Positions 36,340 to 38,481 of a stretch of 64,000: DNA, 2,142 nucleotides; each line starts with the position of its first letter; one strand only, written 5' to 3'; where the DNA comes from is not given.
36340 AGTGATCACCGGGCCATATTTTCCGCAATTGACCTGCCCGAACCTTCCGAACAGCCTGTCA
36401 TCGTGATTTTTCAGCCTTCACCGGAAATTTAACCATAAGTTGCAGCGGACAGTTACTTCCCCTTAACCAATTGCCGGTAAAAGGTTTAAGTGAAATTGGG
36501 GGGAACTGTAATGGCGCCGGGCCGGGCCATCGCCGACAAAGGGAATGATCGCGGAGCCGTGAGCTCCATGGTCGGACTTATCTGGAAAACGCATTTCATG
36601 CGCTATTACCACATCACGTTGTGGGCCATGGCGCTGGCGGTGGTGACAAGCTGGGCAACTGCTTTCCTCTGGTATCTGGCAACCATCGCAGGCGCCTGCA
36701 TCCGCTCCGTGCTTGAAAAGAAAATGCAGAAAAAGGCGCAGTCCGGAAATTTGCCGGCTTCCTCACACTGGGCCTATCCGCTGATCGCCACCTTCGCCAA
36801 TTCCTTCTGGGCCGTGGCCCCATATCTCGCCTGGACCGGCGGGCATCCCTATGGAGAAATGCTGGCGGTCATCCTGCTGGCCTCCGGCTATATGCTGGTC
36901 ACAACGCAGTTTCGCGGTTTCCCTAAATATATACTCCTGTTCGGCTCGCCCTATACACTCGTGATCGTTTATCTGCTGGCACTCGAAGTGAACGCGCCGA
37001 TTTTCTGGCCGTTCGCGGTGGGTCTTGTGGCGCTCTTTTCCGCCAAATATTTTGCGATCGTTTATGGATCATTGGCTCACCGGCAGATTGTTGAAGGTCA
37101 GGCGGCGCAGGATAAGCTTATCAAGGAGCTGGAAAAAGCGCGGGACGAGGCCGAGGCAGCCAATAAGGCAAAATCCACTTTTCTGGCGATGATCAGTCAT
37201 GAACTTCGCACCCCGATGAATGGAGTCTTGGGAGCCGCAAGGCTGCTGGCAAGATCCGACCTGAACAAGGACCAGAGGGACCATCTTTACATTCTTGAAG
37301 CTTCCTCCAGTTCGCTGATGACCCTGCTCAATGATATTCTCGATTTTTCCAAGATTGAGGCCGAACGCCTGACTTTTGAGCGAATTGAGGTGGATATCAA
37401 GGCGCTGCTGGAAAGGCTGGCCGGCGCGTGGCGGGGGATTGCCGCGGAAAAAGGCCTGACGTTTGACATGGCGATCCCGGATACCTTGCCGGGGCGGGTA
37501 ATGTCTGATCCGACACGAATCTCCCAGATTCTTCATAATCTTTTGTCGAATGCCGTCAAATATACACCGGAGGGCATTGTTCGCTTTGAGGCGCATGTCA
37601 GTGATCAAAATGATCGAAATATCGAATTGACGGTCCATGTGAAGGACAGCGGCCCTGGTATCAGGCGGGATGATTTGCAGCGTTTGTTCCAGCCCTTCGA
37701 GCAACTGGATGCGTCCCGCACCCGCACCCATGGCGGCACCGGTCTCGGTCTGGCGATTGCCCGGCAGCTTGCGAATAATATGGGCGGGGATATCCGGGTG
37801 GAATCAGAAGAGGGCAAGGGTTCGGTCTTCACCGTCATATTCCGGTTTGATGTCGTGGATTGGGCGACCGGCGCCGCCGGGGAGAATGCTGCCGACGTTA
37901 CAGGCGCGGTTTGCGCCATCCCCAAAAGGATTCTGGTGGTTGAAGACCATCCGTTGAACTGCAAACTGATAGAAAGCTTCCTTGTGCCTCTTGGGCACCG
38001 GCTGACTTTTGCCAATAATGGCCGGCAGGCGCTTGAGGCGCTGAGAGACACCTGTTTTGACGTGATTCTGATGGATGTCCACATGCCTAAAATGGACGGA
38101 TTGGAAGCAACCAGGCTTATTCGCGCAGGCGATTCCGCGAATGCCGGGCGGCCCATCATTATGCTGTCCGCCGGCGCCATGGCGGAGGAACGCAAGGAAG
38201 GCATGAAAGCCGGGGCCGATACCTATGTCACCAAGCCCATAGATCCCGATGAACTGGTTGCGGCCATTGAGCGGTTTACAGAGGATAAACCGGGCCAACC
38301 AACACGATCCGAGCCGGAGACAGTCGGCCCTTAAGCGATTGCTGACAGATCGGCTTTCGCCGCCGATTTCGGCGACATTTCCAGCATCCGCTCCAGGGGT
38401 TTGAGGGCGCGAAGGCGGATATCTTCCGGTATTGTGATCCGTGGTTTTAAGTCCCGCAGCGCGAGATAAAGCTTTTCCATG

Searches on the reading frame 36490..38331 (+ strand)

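Call 67: search_protein_families(library=pfam, proteins=[window:36490-38331:+], max_evalue=0.00001)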
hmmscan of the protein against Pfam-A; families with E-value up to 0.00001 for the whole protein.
window:36490-38331:+ (614 aa): 3 families
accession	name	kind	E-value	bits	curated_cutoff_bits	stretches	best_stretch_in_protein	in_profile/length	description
PF02518.31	HATPase_c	-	1.3e-29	103.4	26.4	1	340-453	2-109/111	Histidine kinase-, DNA gyrase B-, and HSP90-like ATPase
PF00072.30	Response_reg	-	9.9e-28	97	30.2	1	481-594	1-111/111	Response regulator receiver domain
PF00512.31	HisKA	-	1.1e-19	70.7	26.9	1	227-292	1-66/66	His Kinase A (phospho-acceptor) domain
